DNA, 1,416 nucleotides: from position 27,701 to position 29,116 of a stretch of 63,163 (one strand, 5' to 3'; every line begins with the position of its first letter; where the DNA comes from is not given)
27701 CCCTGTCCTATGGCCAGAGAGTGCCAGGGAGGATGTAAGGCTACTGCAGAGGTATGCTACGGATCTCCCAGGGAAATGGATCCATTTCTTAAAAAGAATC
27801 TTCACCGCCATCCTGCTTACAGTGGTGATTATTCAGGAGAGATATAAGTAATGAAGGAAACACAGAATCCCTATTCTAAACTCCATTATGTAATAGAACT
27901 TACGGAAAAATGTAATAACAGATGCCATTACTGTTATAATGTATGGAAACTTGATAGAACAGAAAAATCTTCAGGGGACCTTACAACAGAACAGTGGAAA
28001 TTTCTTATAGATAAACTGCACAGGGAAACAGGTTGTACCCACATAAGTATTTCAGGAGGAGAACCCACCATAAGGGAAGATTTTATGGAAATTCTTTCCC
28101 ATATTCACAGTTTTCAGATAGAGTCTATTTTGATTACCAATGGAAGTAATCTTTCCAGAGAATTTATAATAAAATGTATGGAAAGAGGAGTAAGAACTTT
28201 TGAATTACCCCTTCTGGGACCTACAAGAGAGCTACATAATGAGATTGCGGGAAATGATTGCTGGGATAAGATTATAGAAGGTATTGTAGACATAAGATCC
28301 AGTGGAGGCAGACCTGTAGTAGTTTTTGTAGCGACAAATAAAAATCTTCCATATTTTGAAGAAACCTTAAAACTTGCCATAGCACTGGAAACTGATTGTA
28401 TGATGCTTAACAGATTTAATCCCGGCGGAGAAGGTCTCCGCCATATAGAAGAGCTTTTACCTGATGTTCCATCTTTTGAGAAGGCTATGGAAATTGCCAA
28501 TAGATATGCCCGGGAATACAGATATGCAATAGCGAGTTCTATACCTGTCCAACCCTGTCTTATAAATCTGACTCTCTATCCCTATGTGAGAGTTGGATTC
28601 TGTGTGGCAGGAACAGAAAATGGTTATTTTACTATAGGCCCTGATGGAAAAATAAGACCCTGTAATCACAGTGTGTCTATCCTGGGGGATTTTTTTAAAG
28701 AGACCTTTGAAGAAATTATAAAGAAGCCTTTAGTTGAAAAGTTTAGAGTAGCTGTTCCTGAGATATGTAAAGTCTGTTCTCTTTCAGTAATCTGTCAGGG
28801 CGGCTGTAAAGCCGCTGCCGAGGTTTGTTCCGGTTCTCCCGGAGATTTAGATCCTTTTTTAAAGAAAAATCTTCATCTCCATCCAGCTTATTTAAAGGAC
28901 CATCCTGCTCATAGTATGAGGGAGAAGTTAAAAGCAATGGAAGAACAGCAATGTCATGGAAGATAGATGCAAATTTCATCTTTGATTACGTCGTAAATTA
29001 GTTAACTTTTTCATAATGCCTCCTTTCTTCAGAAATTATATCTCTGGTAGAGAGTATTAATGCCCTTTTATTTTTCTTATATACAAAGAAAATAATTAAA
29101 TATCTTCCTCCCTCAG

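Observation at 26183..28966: Orphan RiPP-like locus: a repeat-motif Cys-Tyr precursor followed by two paralogous radical SAM/SPASM enzymes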

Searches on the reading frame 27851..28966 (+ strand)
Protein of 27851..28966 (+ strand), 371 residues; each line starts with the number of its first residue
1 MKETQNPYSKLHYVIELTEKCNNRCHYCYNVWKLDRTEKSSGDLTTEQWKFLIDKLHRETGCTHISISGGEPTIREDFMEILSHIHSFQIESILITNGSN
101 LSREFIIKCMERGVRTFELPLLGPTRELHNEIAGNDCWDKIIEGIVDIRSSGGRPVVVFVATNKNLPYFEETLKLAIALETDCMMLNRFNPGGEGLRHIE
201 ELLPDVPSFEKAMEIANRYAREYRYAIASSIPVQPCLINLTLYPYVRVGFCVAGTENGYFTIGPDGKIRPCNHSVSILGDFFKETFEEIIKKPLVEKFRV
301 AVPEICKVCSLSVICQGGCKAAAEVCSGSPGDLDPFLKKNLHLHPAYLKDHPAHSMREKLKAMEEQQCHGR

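Call 3: search_protein_families(library=ncbifam, proteins=[window:27851-28966:+], max_evalue=0.01)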
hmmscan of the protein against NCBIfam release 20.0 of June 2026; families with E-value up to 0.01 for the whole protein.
window:27851-28966:+ (371 aa): 81 families (the best 25 are shown)
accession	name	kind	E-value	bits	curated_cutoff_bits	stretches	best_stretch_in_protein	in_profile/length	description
TIGR02109.1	PQQ_syn_pqqE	equivalog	7.3e-35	120.5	381.35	1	11-341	7-334/358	pyrroloquinoline quinone biosynthesis protein PqqE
TIGR04055.1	rSAM_NirJ2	equivalog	1.9e-25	90.1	500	1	17-323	6-307/326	putative heme d1 biosynthesis radical SAM protein NirJ2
TIGR02668.1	moaA_archaeal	equivalog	1.8e-21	76.4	325.25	1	15-285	14-279/303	GTP 3',8-cyclase MoaA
TIGR04545.1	rSAM_ahbD_hemeb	equivalog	2.9e-20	73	500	1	16-195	5-181/339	heme b synthase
TIGR04340.1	rSAM_ACGX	hypoth_equivalog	5.6e-20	71.8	400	2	13-194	5-187/341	radical SAM/SPASM domain protein, ACGX system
TIGR03962.1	mycofact_rSAM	equivalog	1.8e-19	70.1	265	1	15-330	16-323/339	mycofactocin radical SAM maturase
NF045574.1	sacti_mat_StsB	exception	4.7e-19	68.6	625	1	9-323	96-399/466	StsB family radical SAM/SPASM domain sactipeptide maturase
TIGR04250.1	SCM_rSAM_ScmE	equivalog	8.6e-19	67.6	400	1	15-228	7-218/358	SynChlorMet cassette radical SAM/SPASM protein ScmE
TIGR04347.1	pseudo_SAM_Halo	equivalog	1.1e-18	67.7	525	1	13-190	40-213/390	TIGR04347 family pseudo-SAM/SPASM protein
NF001199.0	PRK00164.2-1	equivalog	4.7e-18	65.4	231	1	15-160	16-157/308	GTP 3',8-cyclase MoaA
TIGR03977.1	rSAM_pair_HxsC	equivalog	8.2e-18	64.3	267.9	1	11-177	25-191/292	His-Xaa-Ser system radical SAM maturase HxsC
NF050035.1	rSAM_WgK_link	exception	1.3e-17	63.8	650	1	15-191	13-186/367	radical SAM/SPASM peptide maturase WgkB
NF038283.1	viperin_w_prok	equivalog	4.3e-17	62.2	180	1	17-108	8-102/281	viperin family antiviral radical SAM protein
TIGR02666.1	moaA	equivalog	5.9e-17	61.6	284.05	1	15-158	14-160/336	GTP 3',8-cyclase MoaA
NF045646.2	rSAM_Se_TrsS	equivalog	5.8e-16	58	490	1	14-152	89-226/441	radical SAM (seleno)protein TrsS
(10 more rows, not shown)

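Call 4: search_protein_families(library=pfam, proteins=[window:27851-28966:+], max_evalue=0.01)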
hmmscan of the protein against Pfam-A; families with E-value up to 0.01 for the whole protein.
window:27851-28966:+ (371 aa): 3 families
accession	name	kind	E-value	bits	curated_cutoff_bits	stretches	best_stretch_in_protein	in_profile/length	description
PF04055.27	Radical_SAM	-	9.4e-23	81.6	29.5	1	15-175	1-165/166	Radical SAM superfamily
PF13186.11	SPASM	-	2.1e-07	31.6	21.5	1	255-309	3-66/67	Iron-sulfur cluster-binding domain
PF13353.11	Fer4_12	-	2.2e-06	28.4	22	1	19-102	13-95/137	4Fe-4S single cluster domain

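Call 15: find_homologous_proteins(query=window:27851-28966:+, max_evalue=1e-20)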
Query window:27851-28966:+ (371 aa): 184 proteins with E <= 1e-20 among 2381 candidates; the best 120 are listed.
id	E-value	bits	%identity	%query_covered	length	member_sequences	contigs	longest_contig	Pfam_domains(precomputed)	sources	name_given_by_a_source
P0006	3.0e-257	871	100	100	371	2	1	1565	PF13186.12,PF04055.28,PF13353.12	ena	-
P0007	3.8e-178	611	72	93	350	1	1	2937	PF13186.12,PF04055.28,PF13353.12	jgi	-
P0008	3.5e-173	594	71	94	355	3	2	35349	PF13186.12,PF04055.28,PF13353.12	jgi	-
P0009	3.2e-165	568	66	95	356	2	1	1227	PF13186.12,PF04055.28,PF13353.12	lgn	-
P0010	6.0e-165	567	69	94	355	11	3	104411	PF13186.12,PF04055.28,PF13353.12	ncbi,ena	-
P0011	1.4e-162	559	65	95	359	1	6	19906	PF13186.12,PF04055.28,PF13353.12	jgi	-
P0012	3.9e-161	555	64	95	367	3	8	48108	PF13186.12,PF04055.28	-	-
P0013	3.4e-158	545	63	95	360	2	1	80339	PF13186.12,PF04055.28,PF13353.12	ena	-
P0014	2.8e-148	512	57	96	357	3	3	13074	PF13186.12,PF04055.28,PF13353.12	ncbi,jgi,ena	-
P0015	5.3e-146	505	58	94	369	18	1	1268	PF13186.12,PF04055.28,PF13353.12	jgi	-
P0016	1.3e-138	480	57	94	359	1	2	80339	PF13186.12,PF04055.28,PF13353.12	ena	-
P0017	2.0e-136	473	54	94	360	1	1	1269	PF13186.12,PF04055.28,PF13353.12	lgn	-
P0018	1.6e-135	470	56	94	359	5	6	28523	PF13186.12,PF04055.28,PF13353.12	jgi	-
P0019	3.6e-118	413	52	90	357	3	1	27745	PF13186.12,PF04055.28,PF13353.12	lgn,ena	-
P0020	2.2e-101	358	48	91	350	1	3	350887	PF04055.28,PF13353.12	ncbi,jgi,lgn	-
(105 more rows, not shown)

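Call 16: find_encoding_contigs(protein=P0010, flank=6000, max_places=3)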
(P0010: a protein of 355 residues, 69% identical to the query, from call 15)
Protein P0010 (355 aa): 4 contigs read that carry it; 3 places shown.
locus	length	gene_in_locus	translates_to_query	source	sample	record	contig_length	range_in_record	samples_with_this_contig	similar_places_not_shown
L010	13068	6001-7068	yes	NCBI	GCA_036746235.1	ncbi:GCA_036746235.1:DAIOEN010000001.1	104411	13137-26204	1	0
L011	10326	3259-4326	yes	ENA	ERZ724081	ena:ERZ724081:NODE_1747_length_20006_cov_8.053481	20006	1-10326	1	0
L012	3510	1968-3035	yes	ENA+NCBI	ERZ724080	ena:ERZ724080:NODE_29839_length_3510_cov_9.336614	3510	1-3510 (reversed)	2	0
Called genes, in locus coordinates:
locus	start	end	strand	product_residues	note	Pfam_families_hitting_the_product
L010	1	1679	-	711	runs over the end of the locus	PF13240:Zn_Ribbon_1 (weak), PF00069:Pkinase, PF07714:PK_Tyr_Ser-Thr, PF12895:ANAPC3 (faint), PF13176:TPR_7 (faint), PF13181:TPR_8 (faint), PF13428:TPR_14 (faint), PF21033:RMD1-3 (faint), +5 more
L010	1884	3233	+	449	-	PF07719:TPR_2 (faint), PF13181:TPR_8 (faint), PF00515:TPR_1 (faint), PF13174:TPR_6 (faint), PF03781:FGE-sulfatase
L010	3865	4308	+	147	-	PF00639:Rotamase, PF13616:Rotamase_3, PF13145:Rotamase_2, PF13616:Rotamase_3, PF00639:Rotamase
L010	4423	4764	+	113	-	-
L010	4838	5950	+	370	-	PF04055:Radical_SAM, PF13353:Fer4_12 (weak), PF13186:SPASM (weak)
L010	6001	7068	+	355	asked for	PF04055:Radical_SAM, PF13353:Fer4_12 (faint), PF13186:SPASM (weak)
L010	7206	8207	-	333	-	PF07992:Pyr_redox_2, PF13738:Pyr_redox_3 (weak)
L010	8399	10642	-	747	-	-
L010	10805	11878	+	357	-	PF03462:PCRF, PF00472:RF-1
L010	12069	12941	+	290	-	PF17827:PrmC_N, PF03602:Cons_hypoth95 (weak), PF10294:Methyltransf_16 (weak), PF05175:MTS, PF06325:PrmA (weak), PF08241:Methyltransf_11 (weak), PF13649:Methyltransf_25, PF13847:Methyltransf_31, +1 more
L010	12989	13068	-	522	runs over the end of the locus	-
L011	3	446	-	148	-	?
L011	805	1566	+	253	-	PF00639:Rotamase, PF13145:Rotamase_2, PF13616:Rotamase_3, PF13145:Rotamase_2, PF13616:Rotamase_3, PF00639:Rotamase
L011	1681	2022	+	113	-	-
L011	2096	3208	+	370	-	PF04055:Radical_SAM, PF13353:Fer4_12 (weak), PF13186:SPASM (weak)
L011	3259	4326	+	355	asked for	PF04055:Radical_SAM, PF13353:Fer4_12 (faint), PF13186:SPASM (weak)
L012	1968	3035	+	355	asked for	PF04055:Radical_SAM, PF13353:Fer4_12 (faint), PF13186:SPASM (weak)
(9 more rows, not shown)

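Call 17: find_encoding_contigs(protein=P0013, flank=6000, max_places=2)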
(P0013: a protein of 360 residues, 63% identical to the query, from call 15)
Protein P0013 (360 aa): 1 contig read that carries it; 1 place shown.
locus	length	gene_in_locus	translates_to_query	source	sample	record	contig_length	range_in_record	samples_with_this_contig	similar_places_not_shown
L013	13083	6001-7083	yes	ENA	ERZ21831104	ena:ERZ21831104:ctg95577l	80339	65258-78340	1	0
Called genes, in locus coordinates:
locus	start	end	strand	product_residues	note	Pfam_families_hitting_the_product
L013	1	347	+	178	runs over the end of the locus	PF00348:polyprenyl_synt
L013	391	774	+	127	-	-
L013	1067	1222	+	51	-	-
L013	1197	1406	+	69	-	-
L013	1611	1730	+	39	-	-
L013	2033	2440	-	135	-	PF00459:Inositol_P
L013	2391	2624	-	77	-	PF00459:Inositol_P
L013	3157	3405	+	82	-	-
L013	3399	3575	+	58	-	PF00639:Rotamase, PF13145:Rotamase_2 (weak), PF13616:Rotamase_3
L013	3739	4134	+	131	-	PF00639:Rotamase, PF13145:Rotamase_2 (weak), PF13616:Rotamase_3 (weak), PF27392:TP_0929_3rd (faint), PF13616:Rotamase_3, PF00639:Rotamase, PF13145:Rotamase_2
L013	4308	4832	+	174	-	-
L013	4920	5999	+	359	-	PF04055:Radical_SAM, PF13353:Fer4_12, PF13186:SPASM (weak)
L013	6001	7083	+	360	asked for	PF13353:Fer4_12 (weak), PF04055:Radical_SAM, PF13186:SPASM (weak)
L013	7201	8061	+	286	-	PF10518:TAT_signal (weak)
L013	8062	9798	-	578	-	PF00999:Na_H_Exchanger, PF02254:TrkA_N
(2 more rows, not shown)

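Call 18: find_encoding_contigs(protein=P0020, flank=6000, max_places=2)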
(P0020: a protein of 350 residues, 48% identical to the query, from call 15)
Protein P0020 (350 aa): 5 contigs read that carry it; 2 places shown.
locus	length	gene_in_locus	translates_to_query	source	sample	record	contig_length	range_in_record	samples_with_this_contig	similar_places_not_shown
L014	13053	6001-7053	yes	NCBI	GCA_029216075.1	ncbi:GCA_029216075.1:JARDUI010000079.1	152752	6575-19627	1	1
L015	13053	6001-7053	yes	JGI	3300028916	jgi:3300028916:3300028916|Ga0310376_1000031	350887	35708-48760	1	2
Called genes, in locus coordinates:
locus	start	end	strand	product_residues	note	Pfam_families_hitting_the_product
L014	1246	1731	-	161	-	-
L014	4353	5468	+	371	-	PF00754:F5_F8_type_C, PF22633:F5_F8_type_C_2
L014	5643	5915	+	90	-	-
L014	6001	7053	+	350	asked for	PF13353:Fer4_12 (weak), PF04055:Radical_SAM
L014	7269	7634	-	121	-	-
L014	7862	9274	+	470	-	PF13660:DUF4147, PF05161:MOFRL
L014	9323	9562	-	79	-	-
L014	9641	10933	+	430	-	PF28597:T2SSF_N (weak), PF00482:T2SSF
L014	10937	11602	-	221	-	PF07963:N_methyl (weak)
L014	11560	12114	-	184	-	PF07963:N_methyl (weak)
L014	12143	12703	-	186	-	-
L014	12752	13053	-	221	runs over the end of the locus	PF14341:PilX_N (weak)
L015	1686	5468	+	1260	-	PF13414:TPR_11 (weak), PF13432:TPR_16 (weak), PF00515:TPR_1, PF07719:TPR_2 (weak), PF13414:TPR_11, PF00515:TPR_1, PF00754:F5_F8_type_C, PF22633:F5_F8_type_C_2, +10 more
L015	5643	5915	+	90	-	-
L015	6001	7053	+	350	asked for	PF13353:Fer4_12 (weak), PF04055:Radical_SAM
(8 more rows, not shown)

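Call 25: find_related_loci(query=A2, collection=genome_contigs, flank=4000)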
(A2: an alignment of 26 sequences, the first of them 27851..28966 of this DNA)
Query A2 (371 aa) in genome_contigs; peptide patterns used: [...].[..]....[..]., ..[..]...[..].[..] (x = any residue, [..] = any of these).
288 stretches matched a pattern; 271 encode a relative of the query (tblastn E <= 1e-3); the best 80 are kept; 80 distinct loci.
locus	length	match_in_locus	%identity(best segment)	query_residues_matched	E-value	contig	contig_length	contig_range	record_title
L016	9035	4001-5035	72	5-348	1e-172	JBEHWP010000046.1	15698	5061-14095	MAG: Vulcanimicrobiota bacterium isolate ER1 k141_168004_length_15698_cov_6.0000, whole genome shotgun sequence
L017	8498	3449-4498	71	5-353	2e-173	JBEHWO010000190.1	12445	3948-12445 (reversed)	MAG: Vulcanimicrobiota bacterium isolate ER2 k141_706223_length_12445_cov_6.0000, whole genome shotgun sequence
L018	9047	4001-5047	69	1-348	7e-167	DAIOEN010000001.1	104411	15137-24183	MAG TPA_asm: Vulcanimicrobiota bacterium isolate CTOTU7676 NODE_434_length_104411_cov_24.651376, whole genome shotgun se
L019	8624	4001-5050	71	5-353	2e-173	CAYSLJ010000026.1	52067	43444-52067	MAG TPA_asm: uncultured Synergistia bacterium isolate SRP239243_co1_332 genome assembly, contig: NODE_756_length_52067_c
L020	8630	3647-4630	49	13-341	4e-103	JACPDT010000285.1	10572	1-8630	MAG: Armatimonadetes bacterium isolate NC_groundwater_316_Ag_B-0.1um_55_8 GD18-4_B1_scaffold_1399815, whole genome shotg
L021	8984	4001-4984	44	14-342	7e-95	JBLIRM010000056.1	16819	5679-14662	MAG: bacterium isolate MG2_202303_bin_300 MG2_202303_bin_300_scaffold_56, whole genome shotgun sequence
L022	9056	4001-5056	41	1-351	5e-93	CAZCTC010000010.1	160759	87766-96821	MAG TPA_asm: uncultured Anaerolineales bacterium isolate binchicken_co20_433 genome assembly, contig: NODE_223_length_16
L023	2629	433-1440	42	5-341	2e-95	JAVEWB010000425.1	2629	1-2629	MAG: Anaerolineae bacterium isolate BF4_135 NODE_172980_length_2629_cov_2.946043_Biofilm4, whole genome shotgun sequence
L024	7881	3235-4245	43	9-346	1e-92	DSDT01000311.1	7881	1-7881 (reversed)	MAG TPA_asm: Chloroflexota bacterium isolate SpSt-1225 Ga0129302_1005765, whole genome shotgun sequence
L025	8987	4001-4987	44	12-341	1e-92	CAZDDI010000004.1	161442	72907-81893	MAG TPA_asm: uncultured Anaerolineales bacterium isolate SRP241326_co1_75 genome assembly, contig: NODE_154_length_16144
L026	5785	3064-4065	42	14-342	8e-92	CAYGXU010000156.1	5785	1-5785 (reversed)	MAG TPA_asm: uncultured Anaerolineaceae bacterium isolate ERP119294_co1_300 genome assembly, contig: NODE_21409_length_5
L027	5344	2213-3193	45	13-340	2e-91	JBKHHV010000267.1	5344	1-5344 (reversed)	MAG: Phycisphaerae bacterium isolate D1M07_5 NODE_15061_length_5344_cov_4.478919, whole genome shotgun sequence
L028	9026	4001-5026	43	4-346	4e-91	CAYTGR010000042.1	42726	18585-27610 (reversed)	MAG TPA_asm: uncultured Anaerolineales bacterium isolate binchicken_co20_429 genome assembly, contig: NODE_2022_length_4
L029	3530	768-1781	43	5-340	8e-92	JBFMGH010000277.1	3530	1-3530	MAG: Cyanobacteriota bacterium isolate MAG292 MAG292_277, whole genome shotgun sequence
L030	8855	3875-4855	43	14-341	1e-90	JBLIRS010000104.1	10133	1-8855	MAG: bacterium isolate MF1_201704_bin_296 MF1_201704_bin_296_scaffold_104, whole genome shotgun sequence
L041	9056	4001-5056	42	12-358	8e-87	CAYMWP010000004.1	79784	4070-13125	MAG TPA_asm: uncultured Anaerolineales bacterium isolate binchicken_co334_151 genome assembly, contig: NODE_413_length_7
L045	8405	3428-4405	41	14-337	4e-85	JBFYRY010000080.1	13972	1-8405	MAG: Chloroflexota bacterium isolate PPR_0225 PPR_0225.fa_scaffold_1179, whole genome shotgun sequence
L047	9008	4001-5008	41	4-338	5e-85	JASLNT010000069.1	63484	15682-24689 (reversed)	MAG: Phycisphaerae bacterium isolate Arabian11_MAG_18 c_000001034676, whole genome shotgun sequence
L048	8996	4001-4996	40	7-338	1e-84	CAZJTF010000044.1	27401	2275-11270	MAG TPA_asm: uncultured Planctomycetales bacterium isolate binchicken_co235_68 genome assembly, contig: NODE_4255_length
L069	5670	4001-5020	41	1-340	5e-82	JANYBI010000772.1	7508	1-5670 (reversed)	MAG: Lentisphaerae bacterium isolate GL140_5_metabat_62_sub GL140_5_k141_277034, whole genome shotgun sequence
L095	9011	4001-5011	39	5-340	2e-78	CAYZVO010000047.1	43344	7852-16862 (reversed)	MAG TPA_asm: uncultured Enterobacterales bacterium isolate binchicken_co141_545 genome assembly, contig: NODE_3798_lengt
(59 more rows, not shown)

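Call 34: search_protein_families(library=pfam, proteins=[L045:2697-3401:+, L069:3192-3995:+, L095:3213-3989:+, L047:1596-3995:+, L041:3176-3556:+, L014:5643-5915:+, L048:2485-3996:+, L021:3194-3946:+], max_evalue=0.01)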
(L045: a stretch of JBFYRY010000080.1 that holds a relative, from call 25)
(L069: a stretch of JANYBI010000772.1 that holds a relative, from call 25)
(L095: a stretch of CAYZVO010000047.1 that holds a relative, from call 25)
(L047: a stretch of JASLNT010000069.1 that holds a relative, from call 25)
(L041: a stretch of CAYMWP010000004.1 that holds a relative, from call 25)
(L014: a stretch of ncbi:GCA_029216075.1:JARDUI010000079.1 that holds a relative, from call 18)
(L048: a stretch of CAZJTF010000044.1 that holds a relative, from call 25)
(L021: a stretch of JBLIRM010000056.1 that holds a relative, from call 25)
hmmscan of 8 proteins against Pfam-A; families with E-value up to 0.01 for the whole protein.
L045:2697-3401:+ (234 aa): 0 families

L069:3192-3995:+ (267 aa): 0 families

L095:3213-3989:+ (258 aa): 0 families

L047:1596-3995:+ (799 aa): 0 families

L041:3176-3556:+ (126 aa): 0 families

L014:5643-5915:+ (90 aa): 0 families

L048:2485-3996:+ (503 aa): 0 families

L021:3194-3946:+ (250 aa): 0 families

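Call 35: search_protein_families(library=ncbifam, proteins=[L045:2697-3401:+, L069:3192-3995:+, L095:3213-3989:+, L047:1596-3995:+, L041:3176-3556:+, L014:5643-5915:+, L048:2485-3996:+, L021:3194-3946:+], max_evalue=0.01)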
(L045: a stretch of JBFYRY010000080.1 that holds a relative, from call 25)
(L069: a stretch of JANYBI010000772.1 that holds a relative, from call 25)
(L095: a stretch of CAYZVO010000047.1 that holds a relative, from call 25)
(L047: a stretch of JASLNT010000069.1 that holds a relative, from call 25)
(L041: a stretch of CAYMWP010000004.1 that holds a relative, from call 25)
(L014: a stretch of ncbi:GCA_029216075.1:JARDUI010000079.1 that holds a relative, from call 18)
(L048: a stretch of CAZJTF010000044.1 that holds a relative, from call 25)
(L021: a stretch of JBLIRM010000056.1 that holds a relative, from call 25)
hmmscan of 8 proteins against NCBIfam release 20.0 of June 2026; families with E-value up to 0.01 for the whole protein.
L045:2697-3401:+ (234 aa): 0 families

L069:3192-3995:+ (267 aa): 0 families

L095:3213-3989:+ (258 aa): 0 families

L047:1596-3995:+ (799 aa): 0 families

L041:3176-3556:+ (126 aa): 0 families

L014:5643-5915:+ (90 aa): 0 families

L048:2485-3996:+ (503 aa): 0 families

L021:3194-3946:+ (250 aa): 0 families

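Call 37: search_solved_structures(query=window:27851-28966:+, max_evalue=0.001)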
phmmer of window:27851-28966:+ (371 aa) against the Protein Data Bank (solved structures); distinct sequences matched with E-value up to 0.001: 9.
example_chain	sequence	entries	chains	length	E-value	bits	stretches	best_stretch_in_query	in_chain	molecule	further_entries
6c8v_A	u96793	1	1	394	7.1e-15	58.3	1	14-339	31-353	Coenzyme PQQ synthesis protein E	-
4k37_A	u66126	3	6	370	8.5e-08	35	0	18-137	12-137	Anaerobic sulfatase-maturating enzyme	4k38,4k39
4k36_A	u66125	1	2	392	1.1e-07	34.6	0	18-137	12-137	Anaerobic sulfatase-maturating enzyme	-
5wgg_A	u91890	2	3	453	3.4e-07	33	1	15-321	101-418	Radical SAM domain protein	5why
2fb2_A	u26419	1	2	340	1.2e-06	31.2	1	14-161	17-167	Molybdenum cofactor biosynthesis protein A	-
1tv7_A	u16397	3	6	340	1.6e-06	30.8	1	15-161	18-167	Molybdenum cofactor biosynthesis protein A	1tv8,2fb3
7tol_A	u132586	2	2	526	3.5e-06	29.7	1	15-294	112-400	glycerol dibiphytanyl glycerol tetraether - macrocyclic archaeol synthase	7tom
6efn_A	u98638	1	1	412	1.2e-05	28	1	8-164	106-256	Sporulation killing factor maturation protein SkfB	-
5v1q_A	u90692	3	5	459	0.00074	22.1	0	11-107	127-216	Radical SAM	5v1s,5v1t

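Call 49: predict_structure(alignment_id=A2)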
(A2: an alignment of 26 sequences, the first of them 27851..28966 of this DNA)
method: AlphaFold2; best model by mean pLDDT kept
length: 371 residues; sequences in the alignment: 26
mean_pLDDT: 91.2   pTM: 0.88
mean pLDDT of the five models: 91.2, 90.3, 89.9, 87.9, 87.3
residues with pLDDT >= 90: 292; 70-90: 48; 50-70: 26; < 50: 5
segments of 3 or more residues with pLDDT < 50: 1-3
pLDDT, mean of each block of 10 residues (from residue 1): 65 94 93 71 91 97 95 97 98 96 98 97 98 97 98 98 98 98 97 94 97 98 96 90 89 82 95 94 97 94 89 86 94 95 82 67 62 44
secondary structure, 60 per line:
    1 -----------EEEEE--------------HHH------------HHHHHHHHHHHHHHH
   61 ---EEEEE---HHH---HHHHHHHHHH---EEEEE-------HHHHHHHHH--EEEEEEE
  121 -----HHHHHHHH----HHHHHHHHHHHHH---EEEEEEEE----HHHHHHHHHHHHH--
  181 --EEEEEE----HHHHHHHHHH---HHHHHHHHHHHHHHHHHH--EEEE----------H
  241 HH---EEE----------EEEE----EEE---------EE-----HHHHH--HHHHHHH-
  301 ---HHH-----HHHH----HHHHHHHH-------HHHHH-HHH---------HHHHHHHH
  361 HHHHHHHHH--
elements in order: E12-16 H46-60 E64-68 H78-87 E91-95 H103-111 E114-120 H126-133 H138-150 E154-161 H166-178 E183-188 H193-202 H206-223 E226-229 E246-248 E259-262 E267-269 H286-290 H293-299 H312-315 H320-327 H335-339 H353-369

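Call 52: fold_search(model_id=the predicted structure, library=pdb)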
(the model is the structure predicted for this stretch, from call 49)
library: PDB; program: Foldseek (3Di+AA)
matches with E <= 10: 1868; with E <= 0.001: 361
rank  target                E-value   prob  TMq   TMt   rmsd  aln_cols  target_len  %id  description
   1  5v1t_A                2.4e-16  1.00  0.67  0.58   4.5       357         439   18  Crystal structure of Streptococcus suis SuiB bound to precursor peptide SuiA (released 2017-08-30)
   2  5v1s_A                5.5e-16  1.00  0.66  0.58   4.6       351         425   18  Crystal structure of Streptococcus suis SuiB bound to S-adenosylmethionine (released 2017-08-30)
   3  5v1q_A                5.5e-16  1.00  0.65  0.57   5.1       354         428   18  Crystal structure of Streptococcus suis SuiB (released 2017-08-30)
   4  5v1q_B                7.9e-16  1.00  0.65  0.56   5.3       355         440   18  Crystal structure of Streptococcus suis SuiB (released 2017-08-30)
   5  4k37_A                1.1e-15  1.00  0.67  0.68   5.7       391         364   17  Native anSMEcpe with bound AdoMet (released 2013-05-08)
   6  6efn                  1.4e-15  1.00  0.62  0.60   6.7       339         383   16  Structure of a RiPP maturase, SkfB (released 2018-10-24)
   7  5v1s_B                1.7e-15  1.00  0.66  0.58   4.8       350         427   19  Crystal structure of Streptococcus suis SuiB bound to S-adenosylmethionine (released 2017-08-30)
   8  4k36_A                3.3e-15  1.00  0.67  0.66   5.7       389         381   18  His6 tagged anSMEcpe with bound AdoMet (released 2013-05-08)
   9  4k37_B                4.5e-15  1.00  0.69  0.69   4.9       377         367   18  Native anSMEcpe with bound AdoMet (released 2013-05-08)
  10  4k36_B                6.5e-15  1.00  0.68  0.69   5.2       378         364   18  His6 tagged anSMEcpe with bound AdoMet (released 2013-05-08)
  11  6c8v                  7.3e-15  1.00  0.61  0.71   5.7       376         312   17  X-ray structure of PqqE from Methylobacterium extorquens (released 2018-02-14)
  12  4k39_A                9.4e-15  1.00  0.67  0.69   5.6       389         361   17  Native anSMEcpe with bound AdoMet and Cp18Cys peptide (released 2013-05-08)
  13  4k38_A                1.4e-14  1.00  0.67  0.67   5.6       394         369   17  Native anSMEcpe with bound AdoMet and Kp18Cys peptide (released 2013-05-08)
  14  4k38_B                3.0e-14  1.00  0.68  0.69   5.6       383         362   17  Native anSMEcpe with bound AdoMet and Kp18Cys peptide (released 2013-05-08)
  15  4k39_B                7.2e-14  1.00  0.65  0.67   5.7       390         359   16  Native anSMEcpe with bound AdoMet and Cp18Cys peptide (released 2013-05-08)
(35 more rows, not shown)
